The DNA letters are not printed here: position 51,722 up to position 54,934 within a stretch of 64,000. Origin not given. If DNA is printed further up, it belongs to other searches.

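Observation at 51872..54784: Stand-alone AEP/PrimPol - SF2 helicase - HKD(PLD) nuclease fusion: candidate single-gene conflict system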

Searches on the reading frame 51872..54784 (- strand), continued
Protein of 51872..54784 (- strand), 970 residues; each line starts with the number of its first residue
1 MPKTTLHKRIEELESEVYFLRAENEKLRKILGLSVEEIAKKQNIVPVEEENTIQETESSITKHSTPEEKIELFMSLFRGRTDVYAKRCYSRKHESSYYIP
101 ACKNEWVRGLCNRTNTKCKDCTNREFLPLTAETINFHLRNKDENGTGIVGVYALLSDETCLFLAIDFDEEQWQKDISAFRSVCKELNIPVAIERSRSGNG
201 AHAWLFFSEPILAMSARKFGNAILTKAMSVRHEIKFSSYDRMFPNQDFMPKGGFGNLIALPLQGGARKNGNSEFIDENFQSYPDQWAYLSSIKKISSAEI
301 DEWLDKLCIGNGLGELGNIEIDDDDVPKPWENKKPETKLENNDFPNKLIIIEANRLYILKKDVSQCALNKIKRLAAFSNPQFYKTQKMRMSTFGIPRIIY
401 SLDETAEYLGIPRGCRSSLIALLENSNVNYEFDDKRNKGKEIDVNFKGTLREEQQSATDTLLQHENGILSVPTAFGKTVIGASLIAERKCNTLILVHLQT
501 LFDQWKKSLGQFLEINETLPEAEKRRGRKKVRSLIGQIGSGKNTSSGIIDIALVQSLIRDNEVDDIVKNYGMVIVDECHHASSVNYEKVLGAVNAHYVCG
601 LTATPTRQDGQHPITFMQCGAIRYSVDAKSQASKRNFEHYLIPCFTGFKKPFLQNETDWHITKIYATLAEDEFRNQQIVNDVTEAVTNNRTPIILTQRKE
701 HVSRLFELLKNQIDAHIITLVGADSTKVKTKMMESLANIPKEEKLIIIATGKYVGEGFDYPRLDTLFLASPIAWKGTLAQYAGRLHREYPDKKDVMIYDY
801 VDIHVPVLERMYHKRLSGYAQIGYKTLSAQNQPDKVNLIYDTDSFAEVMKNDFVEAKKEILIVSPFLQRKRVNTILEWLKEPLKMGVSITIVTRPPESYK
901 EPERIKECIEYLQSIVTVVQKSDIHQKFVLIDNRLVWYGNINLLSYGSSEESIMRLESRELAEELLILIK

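Call 110: search_protein_families(library=pfam, alignment_id=A3, max_evalue=0.0001)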
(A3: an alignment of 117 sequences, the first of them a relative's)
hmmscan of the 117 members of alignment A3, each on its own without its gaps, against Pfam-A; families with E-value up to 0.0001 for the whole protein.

A. member 1, L003:5465-6670:- (401 aa): 1 family
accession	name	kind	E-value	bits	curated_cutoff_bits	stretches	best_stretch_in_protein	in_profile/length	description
PF01637.24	ATPase_2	-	4.7e-09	36.8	33.2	1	40-289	1-225/225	ATPase domain predominantly from Archaea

B. families by the number of members that match (of 117 scanned): 87 families (the first 25 are shown)
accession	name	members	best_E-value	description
PF13173.12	AAA_14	11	1.7e-33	AAA domain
PF13635.12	DUF4143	10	1.7e-46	Domain of unknown function (DUF4143)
PF04326.19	SLFN_AlbA_2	10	7.7e-23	Schlafen, AlbA_2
PF13749.12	HATPase_c_4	10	2.7e-22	Putative ATP-dependent DNA helicase recG C-terminal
PF08843.17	AbiEii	7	1.9e-47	Nucleotidyl transferase AbiEii toxin, Type IV TA system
PF03050.20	DDE_Tnp_IS66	3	1.2e-34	Transposase IS66 family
PF00589.27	Phage_integrase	3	3.6e-29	Phage integrase family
PF00271.37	Helicase_C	3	1.5e-28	Helicase conserved C-terminal domain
PF13412.12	HTH_24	3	1.1e-09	Winged helix-turn-helix DNA-binding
PF12802.13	MarR_2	3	9.1e-06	MarR family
PF13306.12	LRR_5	2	4.7e-83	BspA type Leucine rich repeat region (6 copies)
PF19570.5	DUF6088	2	3.3e-54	Family of unknown function (DUF6088)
PF07751.16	Abi_2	2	4.6e-52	Abi-like protein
PF00176.29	SNF2-rel_dom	2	1.1e-42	SNF2-related domain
PF00239.26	Resolvase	2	1.2e-27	Resolvase, N terminal domain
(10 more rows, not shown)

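Call 112: search_protein_families(library=pfam, alignment_id=A4, max_evalue=0.0001)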
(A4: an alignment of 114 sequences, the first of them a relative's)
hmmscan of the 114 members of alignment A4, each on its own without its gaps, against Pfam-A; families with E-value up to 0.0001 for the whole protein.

A. member 1, L002:12996-13394:- (132 aa): 1 family
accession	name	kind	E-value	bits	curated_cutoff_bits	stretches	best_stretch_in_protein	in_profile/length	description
PF18498.6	DUF5618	-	1.9e-41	141.5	33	1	8-126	3-119/121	Domain of unknown function (DUF5618)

B. families by the number of members that match (of 114 scanned): 110 families (the first 25 are shown)
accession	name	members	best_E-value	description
PF00589.27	Phage_integrase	4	1e-20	Phage integrase family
PF13102.12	Phage_int_SAM_5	4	4.5e-17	Phage integrase SAM-like domain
PF01381.28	HTH_3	3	6e-10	Helix-turn-helix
PF13310.11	Virulence_RhuM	2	4.4e-107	Virulence protein RhuM family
PF08843.17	AbiEii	2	2.8e-37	Nucleotidyl transferase AbiEii toxin, Type IV TA system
PF00005.33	ABC_tran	2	2.4e-34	ABC transporter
PF00270.35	DEAD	2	1.3e-28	DEAD/DEAH box helicase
PF13304.12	AAA_21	2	1.5e-28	AAA domain, putative AbiEii toxin, Type IV TA system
PF00239.26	Resolvase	2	3.7e-26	Resolvase, N terminal domain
PF04851.21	ResIII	2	1.7e-20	Type III restriction enzyme, res subunit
PF13635.12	DUF4143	2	1.3e-18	Domain of unknown function (DUF4143)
PF17293.8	Arm-DNA-bind_5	2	1.5e-14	Arm DNA-binding domain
PF02463.25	SMC_N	2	1.4e-10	RecF/RecN/SMC N terminal domain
PF13560.12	HTH_31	2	4.2e-10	Helix-turn-helix domain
PF12844.13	HTH_19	2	1.7e-07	Helix-turn-helix domain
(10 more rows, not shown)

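Call 115: search_protein_families(library=pfam, proteins=[P0015], max_evalue=0.001)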
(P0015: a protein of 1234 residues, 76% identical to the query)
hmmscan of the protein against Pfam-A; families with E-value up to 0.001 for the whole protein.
P0015 (1234 aa): 6 families
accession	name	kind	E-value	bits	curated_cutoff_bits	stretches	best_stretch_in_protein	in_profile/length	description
PF22548.2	AEP-TOTE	-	2.8e-93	312.2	27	1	333-566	1-228/230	TOTE conflict system, Archaeo-Eukaryotic Primase domain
PF04851.21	ResIII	-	3.1e-21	76.4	22.5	1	715-872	4-164/164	Type III restriction enzyme, res subunit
PF00149.33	Metallophos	-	4.9e-10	40.6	21.5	1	1-222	1-190/191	Calcineurin-like phosphoesterase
PF00270.35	DEAD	-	1.5e-09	38.3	26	1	718-872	3-162/167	DEAD/DEAH box helicase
PF13091.12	PLDc_2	-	8.2e-08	32.6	27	1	1122-1232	9-126/132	PLD-like domain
PF00614.28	PLDc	-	0.0004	20.7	21.9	0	1190-1208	6-24/28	Phospholipase D Active site motif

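Call 120: fold_search(model_id=the predicted structure, library=viral)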
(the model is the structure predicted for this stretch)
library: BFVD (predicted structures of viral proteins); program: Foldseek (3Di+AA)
matches with E <= 10: 1290; with E <= 0.001: 441
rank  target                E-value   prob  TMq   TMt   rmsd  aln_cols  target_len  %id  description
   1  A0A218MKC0            3.9e-26  1.00  0.25  0.52  10.6       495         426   24  Putative ATP-dependent helicase [uncultured virus]
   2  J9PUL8                4.0e-25  1.00  0.35  0.57   8.2       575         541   21  Putative type III restriction protein res subunit [Bacillus phage BCD7]
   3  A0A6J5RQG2            5.0e-23  1.00  0.35  0.41  10.7       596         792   21  SSL2 DNA or RNA helicases of superfamily II [uncultured Caudovirales phage]
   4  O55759                2.2e-22  1.00  0.32  0.65   7.0       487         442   24  Putative helicase 161L [Invertebrate iridescent virus 6]
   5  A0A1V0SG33            6.4e-22  1.00  0.34  0.38   9.9       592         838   21  Superfamily II DNA or RNA helicase [Hokovirus HKV1]
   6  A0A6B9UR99            1.1e-21  1.00  0.37  0.40   7.2       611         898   18  (no name in the UniProt tables at hand)
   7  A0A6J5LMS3            1.6e-21  1.00  0.38  0.78   5.2       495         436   21  SSL2 DNA or RNA helicases of superfamily II [uncultured Caudovirales phage]
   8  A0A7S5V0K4            3.0e-21  1.00  0.30  0.52  11.1       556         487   19  (no name in the UniProt tables at hand)
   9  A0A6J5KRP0            3.6e-21  1.00  0.34  0.65   7.3       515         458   21  SSL2 DNA or RNA helicases of superfamily II [uncultured Caudovirales phage]
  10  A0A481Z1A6            4.5e-21  1.00  0.35  0.55   8.8       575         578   19  A18-like helicase [Mimivirus LCMiAC02]
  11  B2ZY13                2.1e-20  1.00  0.39  0.70   6.5       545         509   16  Helicase ATP-binding domain-containing protein [Ralstonia phage phiRSL1]
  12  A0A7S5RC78            9.4e-18  1.00  0.35  0.54   7.9       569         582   17  (no name in the UniProt tables at hand)
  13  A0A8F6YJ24            1.6e-17  1.00  0.28  0.68   5.5       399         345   21  Helicase-like protein [Rhinella marina erythrocytic-like virus]
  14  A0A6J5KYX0            3.2e-17  1.00  0.34  0.61   8.4       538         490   17  SSL2 DNA or RNA helicases of superfamily II [uncultured Caudovirales phage]
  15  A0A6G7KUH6            4.2e-17  1.00  0.36  0.62   5.9       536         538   18  PQP509L [African swine fever virus]
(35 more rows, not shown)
